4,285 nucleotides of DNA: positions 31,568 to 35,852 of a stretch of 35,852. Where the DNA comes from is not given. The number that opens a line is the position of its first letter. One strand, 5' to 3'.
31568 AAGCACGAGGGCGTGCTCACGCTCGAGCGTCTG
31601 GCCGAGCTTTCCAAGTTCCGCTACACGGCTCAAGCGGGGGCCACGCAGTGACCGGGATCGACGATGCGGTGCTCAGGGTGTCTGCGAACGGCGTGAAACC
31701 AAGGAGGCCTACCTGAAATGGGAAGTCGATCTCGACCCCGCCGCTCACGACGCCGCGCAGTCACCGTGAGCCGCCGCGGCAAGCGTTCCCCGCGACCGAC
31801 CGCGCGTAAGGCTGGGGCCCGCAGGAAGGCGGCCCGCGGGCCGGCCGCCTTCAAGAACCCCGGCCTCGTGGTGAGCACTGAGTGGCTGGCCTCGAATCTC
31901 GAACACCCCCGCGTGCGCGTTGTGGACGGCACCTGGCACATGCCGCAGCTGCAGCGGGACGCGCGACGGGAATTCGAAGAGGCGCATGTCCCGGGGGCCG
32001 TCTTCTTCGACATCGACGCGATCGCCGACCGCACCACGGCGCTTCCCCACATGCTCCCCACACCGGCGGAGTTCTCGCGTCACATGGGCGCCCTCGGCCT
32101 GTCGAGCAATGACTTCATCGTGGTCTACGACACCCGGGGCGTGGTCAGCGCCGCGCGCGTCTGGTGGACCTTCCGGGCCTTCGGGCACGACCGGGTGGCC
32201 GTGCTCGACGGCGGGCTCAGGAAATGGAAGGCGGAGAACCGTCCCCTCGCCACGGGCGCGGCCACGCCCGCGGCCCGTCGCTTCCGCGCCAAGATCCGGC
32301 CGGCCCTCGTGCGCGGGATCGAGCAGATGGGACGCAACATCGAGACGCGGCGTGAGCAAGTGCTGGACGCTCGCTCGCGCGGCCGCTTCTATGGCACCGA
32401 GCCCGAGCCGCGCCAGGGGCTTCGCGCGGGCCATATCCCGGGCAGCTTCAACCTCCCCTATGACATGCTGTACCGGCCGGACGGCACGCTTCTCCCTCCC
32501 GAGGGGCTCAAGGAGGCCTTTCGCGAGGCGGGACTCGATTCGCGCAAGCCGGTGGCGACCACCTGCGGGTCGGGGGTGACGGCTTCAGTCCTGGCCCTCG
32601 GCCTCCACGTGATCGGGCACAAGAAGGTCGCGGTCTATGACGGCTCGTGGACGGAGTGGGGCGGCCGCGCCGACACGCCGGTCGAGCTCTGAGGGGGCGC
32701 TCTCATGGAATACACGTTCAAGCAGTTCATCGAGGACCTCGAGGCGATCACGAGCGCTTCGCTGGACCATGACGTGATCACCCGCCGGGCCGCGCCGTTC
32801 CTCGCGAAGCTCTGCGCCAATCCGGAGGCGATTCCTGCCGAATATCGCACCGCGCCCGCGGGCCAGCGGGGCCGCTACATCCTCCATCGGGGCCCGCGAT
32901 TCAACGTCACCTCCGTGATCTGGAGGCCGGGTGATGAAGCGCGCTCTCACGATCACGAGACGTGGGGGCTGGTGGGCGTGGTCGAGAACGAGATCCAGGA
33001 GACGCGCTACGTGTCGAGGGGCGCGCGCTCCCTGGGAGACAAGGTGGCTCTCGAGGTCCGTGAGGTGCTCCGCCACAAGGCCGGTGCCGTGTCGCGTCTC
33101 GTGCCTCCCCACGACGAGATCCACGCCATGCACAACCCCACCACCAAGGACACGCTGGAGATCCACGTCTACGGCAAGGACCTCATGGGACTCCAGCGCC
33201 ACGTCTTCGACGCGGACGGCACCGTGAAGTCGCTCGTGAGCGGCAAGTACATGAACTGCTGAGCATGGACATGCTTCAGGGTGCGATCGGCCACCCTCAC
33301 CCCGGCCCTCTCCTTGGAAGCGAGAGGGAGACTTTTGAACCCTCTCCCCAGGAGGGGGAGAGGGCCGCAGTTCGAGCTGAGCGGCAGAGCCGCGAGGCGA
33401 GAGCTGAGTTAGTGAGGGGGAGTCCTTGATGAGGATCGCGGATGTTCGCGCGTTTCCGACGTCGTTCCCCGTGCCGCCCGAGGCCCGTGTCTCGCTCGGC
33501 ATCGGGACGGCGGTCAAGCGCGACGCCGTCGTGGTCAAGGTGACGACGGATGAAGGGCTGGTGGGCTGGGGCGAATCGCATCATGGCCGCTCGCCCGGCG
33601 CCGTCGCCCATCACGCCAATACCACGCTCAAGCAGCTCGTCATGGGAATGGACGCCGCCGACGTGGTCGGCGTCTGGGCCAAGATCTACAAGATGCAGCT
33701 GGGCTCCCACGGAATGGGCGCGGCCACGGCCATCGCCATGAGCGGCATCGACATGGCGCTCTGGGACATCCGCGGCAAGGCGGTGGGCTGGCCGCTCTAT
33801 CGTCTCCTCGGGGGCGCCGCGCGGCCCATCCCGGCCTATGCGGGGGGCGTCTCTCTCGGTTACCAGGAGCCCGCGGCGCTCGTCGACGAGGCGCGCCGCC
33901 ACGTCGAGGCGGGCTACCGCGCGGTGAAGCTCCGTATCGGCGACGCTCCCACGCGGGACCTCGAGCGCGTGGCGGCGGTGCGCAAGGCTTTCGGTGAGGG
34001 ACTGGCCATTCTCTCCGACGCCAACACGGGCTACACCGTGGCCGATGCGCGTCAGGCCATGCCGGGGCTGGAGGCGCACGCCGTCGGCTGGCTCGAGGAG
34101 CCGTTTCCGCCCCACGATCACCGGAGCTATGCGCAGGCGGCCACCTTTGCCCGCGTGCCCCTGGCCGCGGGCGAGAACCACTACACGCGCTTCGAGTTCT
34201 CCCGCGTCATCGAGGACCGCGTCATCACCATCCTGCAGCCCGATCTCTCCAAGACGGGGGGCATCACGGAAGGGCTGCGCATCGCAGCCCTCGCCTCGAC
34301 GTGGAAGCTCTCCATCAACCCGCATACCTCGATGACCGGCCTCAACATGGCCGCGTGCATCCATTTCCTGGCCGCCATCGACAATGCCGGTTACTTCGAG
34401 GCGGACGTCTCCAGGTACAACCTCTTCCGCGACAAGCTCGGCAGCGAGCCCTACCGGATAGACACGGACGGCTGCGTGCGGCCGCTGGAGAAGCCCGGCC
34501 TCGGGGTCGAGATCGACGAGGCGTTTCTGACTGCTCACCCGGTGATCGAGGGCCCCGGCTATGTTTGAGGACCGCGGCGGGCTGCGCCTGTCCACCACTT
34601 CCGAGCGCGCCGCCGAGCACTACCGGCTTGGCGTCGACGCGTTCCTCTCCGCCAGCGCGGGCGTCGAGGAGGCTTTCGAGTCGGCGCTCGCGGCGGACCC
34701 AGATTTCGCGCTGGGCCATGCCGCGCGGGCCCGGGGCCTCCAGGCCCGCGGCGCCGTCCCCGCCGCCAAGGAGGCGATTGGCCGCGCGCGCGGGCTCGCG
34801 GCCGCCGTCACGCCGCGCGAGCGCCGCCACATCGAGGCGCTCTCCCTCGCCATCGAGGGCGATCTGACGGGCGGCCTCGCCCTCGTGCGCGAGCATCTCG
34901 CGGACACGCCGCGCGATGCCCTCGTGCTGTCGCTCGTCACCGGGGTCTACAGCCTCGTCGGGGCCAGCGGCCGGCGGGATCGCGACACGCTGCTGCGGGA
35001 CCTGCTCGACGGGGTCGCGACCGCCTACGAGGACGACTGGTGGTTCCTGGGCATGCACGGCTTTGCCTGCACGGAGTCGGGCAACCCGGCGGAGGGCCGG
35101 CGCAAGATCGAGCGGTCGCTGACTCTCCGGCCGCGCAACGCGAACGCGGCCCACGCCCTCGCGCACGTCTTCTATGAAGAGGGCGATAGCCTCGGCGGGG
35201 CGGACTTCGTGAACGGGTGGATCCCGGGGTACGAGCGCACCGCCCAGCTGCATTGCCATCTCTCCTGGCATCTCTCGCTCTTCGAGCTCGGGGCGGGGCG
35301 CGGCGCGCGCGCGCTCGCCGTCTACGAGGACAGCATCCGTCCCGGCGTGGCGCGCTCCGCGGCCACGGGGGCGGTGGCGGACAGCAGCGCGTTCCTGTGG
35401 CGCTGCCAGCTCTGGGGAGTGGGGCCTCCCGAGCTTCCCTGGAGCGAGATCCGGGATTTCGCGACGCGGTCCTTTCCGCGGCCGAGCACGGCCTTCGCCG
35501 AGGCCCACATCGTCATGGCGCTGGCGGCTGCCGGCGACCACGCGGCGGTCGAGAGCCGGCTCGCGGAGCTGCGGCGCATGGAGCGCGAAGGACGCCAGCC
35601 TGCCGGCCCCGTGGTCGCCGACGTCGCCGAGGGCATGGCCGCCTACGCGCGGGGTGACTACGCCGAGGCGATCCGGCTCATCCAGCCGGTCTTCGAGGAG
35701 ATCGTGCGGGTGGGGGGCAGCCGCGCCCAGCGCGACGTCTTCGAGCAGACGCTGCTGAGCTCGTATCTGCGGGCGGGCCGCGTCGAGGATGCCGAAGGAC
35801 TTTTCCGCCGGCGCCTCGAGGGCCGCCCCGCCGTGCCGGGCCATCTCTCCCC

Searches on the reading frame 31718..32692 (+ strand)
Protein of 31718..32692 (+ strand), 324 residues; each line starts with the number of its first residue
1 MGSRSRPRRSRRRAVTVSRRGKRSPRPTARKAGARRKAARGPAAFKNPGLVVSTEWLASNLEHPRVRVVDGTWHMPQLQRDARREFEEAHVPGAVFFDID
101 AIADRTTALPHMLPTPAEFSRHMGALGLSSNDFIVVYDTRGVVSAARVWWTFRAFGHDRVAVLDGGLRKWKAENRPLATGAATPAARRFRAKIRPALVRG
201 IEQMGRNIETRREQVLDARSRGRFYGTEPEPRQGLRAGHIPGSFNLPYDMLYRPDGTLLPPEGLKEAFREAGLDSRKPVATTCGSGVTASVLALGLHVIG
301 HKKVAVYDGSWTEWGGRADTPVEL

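Call 18: search_protein_families(library=pfam, proteins=[window:31718-32692:+], max_evalue=0.001)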
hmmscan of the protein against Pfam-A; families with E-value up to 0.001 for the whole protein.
window:31718-32692:+ (324 aa): 1 family
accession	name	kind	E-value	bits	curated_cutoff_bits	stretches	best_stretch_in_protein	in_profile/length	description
PF00581.25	Rhodanese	-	2.8e-29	102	22.2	2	53-173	1-102/102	Rhodanese-like domain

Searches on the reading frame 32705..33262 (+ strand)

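Call 18: search_protein_families(library=pfam, proteins=[window:32705-33262:+], max_evalue=0.001)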
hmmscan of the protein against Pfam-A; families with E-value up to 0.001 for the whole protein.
window:32705-33262:+ (185 aa): 1 family
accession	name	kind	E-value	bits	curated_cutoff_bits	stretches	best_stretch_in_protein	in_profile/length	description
PF05995.18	CDO_I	-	0.00042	20.3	23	1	54-157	57-158/170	Cysteine dioxygenase type I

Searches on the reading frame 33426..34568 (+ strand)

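Call 18: search_protein_families(library=pfam, proteins=[window:33426-34568:+], max_evalue=0.001)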
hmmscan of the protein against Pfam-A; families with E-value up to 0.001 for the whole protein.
window:33426-34568:+ (380 aa): 2 families
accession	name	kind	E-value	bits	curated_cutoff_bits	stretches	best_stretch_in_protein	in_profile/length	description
PF13378.12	MR_MLE_C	-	1.1e-61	208.8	29.4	1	152-366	2-218/219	Enolase C-terminal domain-like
PF02746.21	MR_MLE_N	-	1.1e-20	74.4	22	1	21-129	15-117/117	Mandelate racemase / muconate lactonizing enzyme, N-terminal domain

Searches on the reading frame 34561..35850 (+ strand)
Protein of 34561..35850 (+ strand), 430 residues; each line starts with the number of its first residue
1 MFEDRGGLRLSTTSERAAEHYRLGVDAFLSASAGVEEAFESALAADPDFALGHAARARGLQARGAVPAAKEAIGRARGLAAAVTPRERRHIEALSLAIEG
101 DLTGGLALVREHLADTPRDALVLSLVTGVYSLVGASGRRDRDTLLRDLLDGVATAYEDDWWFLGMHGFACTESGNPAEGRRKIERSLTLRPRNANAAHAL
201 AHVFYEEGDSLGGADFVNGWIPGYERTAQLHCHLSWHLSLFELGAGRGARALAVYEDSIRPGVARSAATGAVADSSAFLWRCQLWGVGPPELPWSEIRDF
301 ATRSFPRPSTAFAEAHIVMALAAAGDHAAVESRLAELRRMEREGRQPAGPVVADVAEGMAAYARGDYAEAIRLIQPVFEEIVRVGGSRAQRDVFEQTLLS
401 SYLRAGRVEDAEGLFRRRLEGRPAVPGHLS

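Call 55: search_protein_families(library=pfam, proteins=[window:34561-35850:+], max_evalue=0.001)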
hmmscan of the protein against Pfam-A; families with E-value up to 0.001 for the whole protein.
window:34561-35850:+ (430 aa): 4 families
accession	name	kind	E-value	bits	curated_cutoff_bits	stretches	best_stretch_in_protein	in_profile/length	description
PF13424.12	TPR_12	-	5.1e-05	23.8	30.1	0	358-422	10-75/77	Tetratricopeptide repeat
PF13428.12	TPR_14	-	0.00021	22.1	23.5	0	397-424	6-33/44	Tetratricopeptide repeat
PF13176.12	TPR_7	-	0.00068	20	27.9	0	401-422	8-29/36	Tetratricopeptide repeat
PF14559.12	TPR_19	-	0.00078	20.2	25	0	362-417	2-50/68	Tetratricopeptide repeat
